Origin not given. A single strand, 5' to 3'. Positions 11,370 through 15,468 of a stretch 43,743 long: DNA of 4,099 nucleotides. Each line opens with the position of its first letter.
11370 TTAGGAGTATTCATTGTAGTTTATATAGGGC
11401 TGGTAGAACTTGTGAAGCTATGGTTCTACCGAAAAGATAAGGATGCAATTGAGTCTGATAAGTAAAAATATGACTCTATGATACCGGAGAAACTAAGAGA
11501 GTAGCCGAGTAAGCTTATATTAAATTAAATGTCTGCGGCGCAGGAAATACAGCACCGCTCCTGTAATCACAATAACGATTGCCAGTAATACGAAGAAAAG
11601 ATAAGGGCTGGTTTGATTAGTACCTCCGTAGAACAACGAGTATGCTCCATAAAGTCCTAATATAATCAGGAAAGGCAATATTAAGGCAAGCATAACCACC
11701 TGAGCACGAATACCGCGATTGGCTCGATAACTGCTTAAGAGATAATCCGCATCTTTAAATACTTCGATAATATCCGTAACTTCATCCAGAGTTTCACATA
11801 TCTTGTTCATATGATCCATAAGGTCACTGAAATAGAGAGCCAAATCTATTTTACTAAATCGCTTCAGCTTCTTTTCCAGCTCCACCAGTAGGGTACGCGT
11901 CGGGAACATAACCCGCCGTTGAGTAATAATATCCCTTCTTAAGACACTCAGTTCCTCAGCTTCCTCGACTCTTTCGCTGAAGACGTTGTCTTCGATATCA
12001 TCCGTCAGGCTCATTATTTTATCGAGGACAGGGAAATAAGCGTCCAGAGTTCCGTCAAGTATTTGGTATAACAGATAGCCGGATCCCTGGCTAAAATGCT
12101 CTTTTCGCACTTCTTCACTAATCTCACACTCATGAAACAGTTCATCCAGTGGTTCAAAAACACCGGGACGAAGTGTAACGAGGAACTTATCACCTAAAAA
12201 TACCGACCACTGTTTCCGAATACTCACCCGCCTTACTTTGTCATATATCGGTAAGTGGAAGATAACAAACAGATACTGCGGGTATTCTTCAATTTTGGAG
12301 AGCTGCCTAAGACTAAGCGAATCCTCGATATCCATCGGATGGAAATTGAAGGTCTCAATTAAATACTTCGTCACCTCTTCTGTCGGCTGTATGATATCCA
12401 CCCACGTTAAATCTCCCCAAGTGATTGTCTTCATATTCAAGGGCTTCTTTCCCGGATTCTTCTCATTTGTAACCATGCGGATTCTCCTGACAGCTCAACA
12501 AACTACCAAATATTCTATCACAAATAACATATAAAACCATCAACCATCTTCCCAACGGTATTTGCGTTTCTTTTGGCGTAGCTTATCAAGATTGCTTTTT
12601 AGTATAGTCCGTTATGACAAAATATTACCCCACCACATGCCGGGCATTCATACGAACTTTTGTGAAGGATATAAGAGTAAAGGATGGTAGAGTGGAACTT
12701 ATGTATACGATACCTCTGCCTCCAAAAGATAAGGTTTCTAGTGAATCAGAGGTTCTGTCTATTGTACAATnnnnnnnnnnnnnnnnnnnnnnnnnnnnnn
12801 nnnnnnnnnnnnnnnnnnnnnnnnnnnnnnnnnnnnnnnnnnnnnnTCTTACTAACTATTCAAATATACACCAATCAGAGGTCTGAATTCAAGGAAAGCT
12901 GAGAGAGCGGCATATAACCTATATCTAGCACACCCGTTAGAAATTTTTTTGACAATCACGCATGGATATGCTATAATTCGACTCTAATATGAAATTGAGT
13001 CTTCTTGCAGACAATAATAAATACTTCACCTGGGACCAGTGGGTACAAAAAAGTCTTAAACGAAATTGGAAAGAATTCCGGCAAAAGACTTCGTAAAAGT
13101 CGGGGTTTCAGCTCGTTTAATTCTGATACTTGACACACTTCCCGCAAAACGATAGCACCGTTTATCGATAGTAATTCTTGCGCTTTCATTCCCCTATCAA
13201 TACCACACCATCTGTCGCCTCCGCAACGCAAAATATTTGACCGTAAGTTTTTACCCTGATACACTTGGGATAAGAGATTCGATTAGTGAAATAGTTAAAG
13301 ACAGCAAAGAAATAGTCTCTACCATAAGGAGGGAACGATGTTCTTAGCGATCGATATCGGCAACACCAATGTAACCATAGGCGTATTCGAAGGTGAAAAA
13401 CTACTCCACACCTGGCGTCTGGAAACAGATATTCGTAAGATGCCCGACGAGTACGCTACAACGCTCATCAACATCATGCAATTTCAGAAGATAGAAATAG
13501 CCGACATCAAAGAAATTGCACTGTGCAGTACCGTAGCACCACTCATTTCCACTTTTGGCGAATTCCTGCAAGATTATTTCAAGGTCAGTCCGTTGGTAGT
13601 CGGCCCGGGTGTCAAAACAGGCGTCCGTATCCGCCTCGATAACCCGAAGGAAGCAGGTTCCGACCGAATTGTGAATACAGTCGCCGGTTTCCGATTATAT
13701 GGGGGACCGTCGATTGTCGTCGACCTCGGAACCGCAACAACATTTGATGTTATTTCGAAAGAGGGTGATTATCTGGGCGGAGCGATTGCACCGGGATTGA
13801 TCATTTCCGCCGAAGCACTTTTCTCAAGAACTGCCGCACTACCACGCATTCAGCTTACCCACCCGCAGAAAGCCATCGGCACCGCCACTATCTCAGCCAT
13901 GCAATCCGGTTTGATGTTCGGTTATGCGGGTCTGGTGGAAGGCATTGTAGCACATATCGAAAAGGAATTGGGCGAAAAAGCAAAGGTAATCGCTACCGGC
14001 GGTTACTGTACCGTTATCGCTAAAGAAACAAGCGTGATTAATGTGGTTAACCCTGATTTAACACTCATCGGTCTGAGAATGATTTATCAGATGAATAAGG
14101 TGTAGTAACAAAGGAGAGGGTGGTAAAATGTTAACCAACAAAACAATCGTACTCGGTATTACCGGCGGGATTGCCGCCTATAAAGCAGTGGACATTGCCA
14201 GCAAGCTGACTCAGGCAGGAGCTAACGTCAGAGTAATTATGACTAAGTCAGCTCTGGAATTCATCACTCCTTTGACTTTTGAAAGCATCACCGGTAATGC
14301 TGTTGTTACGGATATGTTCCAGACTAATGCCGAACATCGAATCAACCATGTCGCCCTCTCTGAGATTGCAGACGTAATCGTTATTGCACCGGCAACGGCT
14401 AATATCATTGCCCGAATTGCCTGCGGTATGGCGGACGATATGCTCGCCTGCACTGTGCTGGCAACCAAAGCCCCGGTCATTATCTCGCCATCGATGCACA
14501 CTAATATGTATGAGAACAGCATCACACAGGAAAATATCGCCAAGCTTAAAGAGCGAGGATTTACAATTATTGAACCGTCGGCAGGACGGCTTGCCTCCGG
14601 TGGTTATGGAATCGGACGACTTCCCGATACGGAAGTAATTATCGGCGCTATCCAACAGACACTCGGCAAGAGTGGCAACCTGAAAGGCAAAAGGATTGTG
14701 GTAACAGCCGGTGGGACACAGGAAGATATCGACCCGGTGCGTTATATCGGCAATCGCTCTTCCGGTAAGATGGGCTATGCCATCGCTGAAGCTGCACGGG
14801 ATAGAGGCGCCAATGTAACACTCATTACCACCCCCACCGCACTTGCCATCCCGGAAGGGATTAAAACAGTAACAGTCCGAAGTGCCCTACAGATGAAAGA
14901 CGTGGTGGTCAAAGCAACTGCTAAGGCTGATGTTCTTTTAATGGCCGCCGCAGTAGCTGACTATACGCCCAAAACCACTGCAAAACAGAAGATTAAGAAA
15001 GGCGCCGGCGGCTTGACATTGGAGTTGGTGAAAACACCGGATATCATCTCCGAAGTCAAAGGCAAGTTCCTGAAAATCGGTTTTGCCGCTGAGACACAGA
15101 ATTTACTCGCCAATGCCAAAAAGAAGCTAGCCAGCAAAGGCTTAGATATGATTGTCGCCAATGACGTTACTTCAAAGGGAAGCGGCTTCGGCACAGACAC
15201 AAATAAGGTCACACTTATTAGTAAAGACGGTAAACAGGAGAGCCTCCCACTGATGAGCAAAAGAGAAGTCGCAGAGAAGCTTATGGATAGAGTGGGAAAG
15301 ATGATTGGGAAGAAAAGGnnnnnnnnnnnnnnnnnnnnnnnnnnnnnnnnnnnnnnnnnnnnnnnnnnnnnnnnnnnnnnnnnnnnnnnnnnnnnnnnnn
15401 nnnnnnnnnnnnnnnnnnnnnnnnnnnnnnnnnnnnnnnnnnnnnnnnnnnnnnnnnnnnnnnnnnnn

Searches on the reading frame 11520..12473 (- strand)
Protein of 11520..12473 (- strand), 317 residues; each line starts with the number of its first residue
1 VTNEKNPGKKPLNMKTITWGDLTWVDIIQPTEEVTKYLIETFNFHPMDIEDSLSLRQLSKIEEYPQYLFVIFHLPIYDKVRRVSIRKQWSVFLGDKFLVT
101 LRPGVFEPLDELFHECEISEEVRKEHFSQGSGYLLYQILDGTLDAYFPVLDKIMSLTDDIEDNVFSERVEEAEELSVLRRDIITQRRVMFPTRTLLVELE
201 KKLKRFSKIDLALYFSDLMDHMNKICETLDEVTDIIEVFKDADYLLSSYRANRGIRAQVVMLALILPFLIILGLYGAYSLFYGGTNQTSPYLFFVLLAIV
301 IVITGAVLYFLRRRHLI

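Call 57: search_protein_families(library=pfam, proteins=[window:11520-12473:-], max_evalue=0.00001)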
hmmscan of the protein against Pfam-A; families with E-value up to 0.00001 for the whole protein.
window:11520-12473:- (317 aa): 1 family
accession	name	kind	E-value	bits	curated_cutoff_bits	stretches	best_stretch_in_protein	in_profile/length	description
PF01544.23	CorA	-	1.1e-41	143.5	27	1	21-313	3-292/292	CorA-like Mg2+ transporter protein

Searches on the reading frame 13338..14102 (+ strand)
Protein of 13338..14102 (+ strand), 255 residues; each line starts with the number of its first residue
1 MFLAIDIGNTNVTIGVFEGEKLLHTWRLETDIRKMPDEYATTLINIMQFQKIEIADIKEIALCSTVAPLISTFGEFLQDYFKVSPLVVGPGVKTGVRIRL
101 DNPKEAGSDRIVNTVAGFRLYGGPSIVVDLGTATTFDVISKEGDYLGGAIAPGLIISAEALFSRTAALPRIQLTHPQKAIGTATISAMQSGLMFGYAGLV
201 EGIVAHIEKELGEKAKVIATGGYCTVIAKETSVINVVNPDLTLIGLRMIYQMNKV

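Call 57: search_protein_families(library=pfam, proteins=[window:13338-14102:+], max_evalue=0.00001)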
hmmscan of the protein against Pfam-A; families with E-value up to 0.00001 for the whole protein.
window:13338-14102:+ (255 aa): 1 family
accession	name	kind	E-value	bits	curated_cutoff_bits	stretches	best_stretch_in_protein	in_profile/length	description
PF03309.20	Pan_kinase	-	4.6e-72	242.6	24.7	1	2-205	1-204/205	Type III pantothenate kinase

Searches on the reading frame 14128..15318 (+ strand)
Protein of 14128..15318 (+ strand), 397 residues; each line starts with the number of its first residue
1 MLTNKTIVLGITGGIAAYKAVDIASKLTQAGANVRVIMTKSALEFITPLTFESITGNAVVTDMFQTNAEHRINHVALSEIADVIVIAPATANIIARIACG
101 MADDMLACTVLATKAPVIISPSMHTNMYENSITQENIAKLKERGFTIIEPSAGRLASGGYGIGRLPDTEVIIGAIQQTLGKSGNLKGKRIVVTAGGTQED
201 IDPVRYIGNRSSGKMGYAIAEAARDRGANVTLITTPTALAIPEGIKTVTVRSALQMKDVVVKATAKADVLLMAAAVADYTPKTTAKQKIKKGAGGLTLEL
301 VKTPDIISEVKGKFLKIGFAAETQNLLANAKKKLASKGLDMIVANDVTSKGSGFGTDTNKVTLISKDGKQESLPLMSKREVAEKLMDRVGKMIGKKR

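Call 57: search_protein_families(library=pfam, proteins=[window:14128-15318:+], max_evalue=0.00001)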
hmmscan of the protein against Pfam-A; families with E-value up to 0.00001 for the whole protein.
window:14128-15318:+ (397 aa): 2 families
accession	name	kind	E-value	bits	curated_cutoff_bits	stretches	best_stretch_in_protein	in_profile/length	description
PF04127.22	DFP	-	1.4e-72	243.9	22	1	185-364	1-186/186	DNA/pantothenate metabolism flavoprotein C-terminal domain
PF02441.25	Flavoprotein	-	9.6e-34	116.8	22.7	1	5-178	1-161/162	Flavoprotein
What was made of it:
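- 14128..15321 (+): Upstream gene coaBC. It is context only and not part of the device. It has no terminator of its own before the leader. Pfam matches are Flavoprotein and DFP (call 57).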
